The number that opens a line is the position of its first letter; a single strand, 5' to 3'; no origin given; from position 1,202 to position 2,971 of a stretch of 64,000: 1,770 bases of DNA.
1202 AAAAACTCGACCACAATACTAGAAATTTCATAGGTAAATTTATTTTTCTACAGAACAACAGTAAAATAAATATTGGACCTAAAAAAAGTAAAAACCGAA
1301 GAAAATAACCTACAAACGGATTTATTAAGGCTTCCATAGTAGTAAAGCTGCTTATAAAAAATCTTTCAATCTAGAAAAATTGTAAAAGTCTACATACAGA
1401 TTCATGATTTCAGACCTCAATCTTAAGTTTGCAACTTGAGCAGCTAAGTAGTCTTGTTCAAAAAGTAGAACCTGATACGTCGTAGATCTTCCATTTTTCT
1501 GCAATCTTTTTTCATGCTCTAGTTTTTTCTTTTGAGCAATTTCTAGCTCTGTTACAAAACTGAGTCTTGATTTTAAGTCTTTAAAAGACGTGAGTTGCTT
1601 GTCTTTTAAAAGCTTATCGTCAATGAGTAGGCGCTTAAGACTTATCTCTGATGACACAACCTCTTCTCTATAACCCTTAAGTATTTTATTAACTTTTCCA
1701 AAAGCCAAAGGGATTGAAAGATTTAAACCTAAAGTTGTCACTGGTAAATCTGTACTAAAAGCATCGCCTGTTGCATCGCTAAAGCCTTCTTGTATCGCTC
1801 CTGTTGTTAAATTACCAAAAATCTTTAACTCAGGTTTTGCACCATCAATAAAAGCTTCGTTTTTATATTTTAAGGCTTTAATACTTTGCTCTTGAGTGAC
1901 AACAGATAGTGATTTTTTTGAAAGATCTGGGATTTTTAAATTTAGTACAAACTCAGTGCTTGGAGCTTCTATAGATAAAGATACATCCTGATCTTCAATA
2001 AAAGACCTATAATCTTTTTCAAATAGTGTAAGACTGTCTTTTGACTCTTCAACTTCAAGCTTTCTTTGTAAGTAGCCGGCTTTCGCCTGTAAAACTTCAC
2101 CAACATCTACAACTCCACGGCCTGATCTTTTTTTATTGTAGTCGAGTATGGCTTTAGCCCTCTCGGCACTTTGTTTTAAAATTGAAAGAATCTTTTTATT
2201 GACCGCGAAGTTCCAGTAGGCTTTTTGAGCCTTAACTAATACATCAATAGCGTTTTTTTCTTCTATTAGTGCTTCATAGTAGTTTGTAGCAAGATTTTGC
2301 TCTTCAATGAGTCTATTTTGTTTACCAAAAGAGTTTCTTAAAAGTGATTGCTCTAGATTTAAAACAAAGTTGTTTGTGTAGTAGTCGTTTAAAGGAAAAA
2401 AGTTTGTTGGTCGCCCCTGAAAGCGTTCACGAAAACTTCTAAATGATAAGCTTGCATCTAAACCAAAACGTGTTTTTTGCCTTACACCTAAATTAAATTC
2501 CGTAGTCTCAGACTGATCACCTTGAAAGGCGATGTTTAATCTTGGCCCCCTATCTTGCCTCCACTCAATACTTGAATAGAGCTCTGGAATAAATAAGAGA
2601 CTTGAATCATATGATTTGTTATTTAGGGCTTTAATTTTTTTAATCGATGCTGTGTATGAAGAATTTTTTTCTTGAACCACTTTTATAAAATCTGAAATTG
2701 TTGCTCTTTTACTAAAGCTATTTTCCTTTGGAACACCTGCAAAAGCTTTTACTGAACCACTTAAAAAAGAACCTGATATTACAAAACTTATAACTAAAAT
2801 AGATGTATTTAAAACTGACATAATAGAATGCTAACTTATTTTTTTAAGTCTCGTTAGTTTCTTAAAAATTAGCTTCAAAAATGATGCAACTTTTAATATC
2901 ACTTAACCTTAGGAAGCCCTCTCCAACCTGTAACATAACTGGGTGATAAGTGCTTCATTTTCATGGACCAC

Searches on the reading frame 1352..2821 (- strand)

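Call 46: search_protein_families(library=pfam, proteins=[window:1352-2821:-], max_evalue=0.00001)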
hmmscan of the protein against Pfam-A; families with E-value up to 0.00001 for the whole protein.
window:1352-2821:- (489 aa): 1 family
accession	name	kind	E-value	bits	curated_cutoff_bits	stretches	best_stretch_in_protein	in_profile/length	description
PF02321.23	OEP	-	1.7e-12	48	22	1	44-264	3-175/187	Outer membrane efflux protein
